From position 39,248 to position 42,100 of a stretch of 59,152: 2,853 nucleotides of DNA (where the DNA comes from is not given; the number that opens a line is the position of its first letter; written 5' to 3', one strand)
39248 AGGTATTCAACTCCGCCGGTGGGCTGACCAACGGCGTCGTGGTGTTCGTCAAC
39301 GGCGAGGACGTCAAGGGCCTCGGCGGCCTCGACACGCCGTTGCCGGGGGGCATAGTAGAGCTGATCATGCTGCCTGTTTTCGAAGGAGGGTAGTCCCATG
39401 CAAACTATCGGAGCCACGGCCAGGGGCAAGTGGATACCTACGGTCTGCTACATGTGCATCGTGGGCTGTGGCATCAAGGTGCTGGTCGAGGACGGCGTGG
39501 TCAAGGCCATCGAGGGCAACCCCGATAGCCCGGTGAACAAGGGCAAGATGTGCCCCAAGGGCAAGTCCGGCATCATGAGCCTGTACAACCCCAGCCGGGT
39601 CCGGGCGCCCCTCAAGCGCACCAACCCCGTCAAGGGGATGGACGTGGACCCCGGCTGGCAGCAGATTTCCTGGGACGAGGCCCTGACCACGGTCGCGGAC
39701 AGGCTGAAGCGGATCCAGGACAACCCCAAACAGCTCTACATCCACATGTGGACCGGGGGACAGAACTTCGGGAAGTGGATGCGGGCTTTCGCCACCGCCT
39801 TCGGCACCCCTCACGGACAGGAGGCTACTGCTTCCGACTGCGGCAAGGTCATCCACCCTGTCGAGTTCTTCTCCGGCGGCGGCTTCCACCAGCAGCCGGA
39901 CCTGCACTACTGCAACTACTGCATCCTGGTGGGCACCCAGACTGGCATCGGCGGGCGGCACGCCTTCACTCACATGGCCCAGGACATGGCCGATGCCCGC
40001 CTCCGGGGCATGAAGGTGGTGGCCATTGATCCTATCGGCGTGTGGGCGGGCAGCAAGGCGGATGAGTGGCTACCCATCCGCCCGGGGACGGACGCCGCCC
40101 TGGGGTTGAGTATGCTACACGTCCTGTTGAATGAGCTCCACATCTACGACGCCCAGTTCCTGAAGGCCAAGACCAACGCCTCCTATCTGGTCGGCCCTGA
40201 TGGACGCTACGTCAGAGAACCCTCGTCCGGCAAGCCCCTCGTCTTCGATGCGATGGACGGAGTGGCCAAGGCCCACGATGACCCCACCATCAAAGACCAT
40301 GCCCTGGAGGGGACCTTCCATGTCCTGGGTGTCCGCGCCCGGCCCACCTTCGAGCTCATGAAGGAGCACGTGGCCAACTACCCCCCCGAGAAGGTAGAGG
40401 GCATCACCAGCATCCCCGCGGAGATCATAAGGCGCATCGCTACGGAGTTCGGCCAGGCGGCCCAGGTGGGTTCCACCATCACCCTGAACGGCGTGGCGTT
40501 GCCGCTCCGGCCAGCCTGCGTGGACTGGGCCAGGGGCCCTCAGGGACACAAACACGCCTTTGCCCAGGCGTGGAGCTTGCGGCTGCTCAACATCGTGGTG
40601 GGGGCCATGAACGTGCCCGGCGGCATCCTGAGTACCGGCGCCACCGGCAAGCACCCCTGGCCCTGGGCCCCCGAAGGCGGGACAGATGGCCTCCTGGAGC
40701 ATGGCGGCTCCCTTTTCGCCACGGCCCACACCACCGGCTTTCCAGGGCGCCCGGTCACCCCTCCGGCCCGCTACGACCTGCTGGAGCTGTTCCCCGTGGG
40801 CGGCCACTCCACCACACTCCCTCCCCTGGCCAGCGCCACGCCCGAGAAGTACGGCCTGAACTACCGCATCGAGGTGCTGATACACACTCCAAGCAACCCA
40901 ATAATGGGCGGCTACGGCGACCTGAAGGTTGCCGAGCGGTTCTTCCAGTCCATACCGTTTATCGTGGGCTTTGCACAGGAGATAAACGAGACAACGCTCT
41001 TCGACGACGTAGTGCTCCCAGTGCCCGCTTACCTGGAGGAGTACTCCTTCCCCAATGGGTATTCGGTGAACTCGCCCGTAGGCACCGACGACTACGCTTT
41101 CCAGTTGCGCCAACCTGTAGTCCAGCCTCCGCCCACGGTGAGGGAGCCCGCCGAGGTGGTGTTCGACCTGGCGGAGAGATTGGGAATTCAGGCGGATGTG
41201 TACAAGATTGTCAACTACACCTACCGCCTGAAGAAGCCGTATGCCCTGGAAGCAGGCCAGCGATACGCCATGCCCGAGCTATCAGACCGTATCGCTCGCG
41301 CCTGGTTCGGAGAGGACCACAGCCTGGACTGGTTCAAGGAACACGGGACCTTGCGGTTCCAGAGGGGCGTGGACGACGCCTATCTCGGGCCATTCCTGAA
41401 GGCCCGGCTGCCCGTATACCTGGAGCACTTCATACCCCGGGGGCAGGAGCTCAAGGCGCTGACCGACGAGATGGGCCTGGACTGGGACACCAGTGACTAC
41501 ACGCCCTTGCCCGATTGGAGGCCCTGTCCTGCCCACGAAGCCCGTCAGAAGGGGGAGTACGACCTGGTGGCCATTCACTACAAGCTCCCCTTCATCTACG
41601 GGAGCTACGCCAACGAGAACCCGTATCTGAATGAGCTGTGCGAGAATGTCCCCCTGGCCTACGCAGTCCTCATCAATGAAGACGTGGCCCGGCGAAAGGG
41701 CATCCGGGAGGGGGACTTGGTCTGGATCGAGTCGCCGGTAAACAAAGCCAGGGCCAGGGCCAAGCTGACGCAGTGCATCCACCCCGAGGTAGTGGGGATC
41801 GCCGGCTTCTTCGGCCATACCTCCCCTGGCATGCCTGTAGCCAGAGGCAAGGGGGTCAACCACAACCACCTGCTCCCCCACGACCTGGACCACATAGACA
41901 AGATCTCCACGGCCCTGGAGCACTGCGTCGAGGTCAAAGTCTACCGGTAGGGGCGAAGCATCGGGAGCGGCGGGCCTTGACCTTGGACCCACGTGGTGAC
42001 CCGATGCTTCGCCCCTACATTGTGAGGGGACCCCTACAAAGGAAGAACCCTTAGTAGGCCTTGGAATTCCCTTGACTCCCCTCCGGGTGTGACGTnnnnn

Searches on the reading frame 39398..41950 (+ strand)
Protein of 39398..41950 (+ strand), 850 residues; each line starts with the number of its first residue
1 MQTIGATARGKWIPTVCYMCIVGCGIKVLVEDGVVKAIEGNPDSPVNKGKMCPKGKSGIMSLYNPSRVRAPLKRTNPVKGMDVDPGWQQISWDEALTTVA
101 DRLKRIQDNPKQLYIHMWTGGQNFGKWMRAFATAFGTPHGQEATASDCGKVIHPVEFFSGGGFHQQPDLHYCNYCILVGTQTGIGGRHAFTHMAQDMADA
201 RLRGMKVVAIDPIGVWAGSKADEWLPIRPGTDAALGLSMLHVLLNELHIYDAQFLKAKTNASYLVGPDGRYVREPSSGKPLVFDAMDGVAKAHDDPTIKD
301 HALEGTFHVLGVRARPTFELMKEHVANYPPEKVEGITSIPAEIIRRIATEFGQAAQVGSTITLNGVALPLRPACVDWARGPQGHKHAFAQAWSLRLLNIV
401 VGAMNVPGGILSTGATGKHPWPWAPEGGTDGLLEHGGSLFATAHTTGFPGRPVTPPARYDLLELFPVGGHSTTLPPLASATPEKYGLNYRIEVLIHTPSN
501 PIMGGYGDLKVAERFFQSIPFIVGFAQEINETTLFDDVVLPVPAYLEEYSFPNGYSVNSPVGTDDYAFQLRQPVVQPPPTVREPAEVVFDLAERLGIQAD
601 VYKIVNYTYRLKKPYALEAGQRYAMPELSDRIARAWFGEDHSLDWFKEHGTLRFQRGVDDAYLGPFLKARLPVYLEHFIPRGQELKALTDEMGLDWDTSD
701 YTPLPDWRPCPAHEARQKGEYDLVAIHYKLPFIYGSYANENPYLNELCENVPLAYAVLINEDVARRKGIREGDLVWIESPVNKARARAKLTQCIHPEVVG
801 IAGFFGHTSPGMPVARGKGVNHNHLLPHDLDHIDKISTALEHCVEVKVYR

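Call 24: search_protein_families(library=pfam, proteins=[window:39398-41950:+], max_evalue=0.00001)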
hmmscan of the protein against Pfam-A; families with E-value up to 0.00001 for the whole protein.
window:39398-41950:+ (850 aa): 3 families
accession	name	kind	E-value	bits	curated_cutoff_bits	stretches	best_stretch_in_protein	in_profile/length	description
PF00384.28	Molybdopterin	-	5.1e-20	72.2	24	1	67-594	1-353/353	Molybdopterin oxidoreductase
PF04879.21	Molybdop_Fe4S4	-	5.6e-19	68.3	22.7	1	11-64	2-55/55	Molybdopterin oxidoreductase Fe4S4 domain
PF01568.27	Molydop_binding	-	1.3e-10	41.7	26.8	1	755-837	30-104/110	Molydopterin dinucleotide binding domain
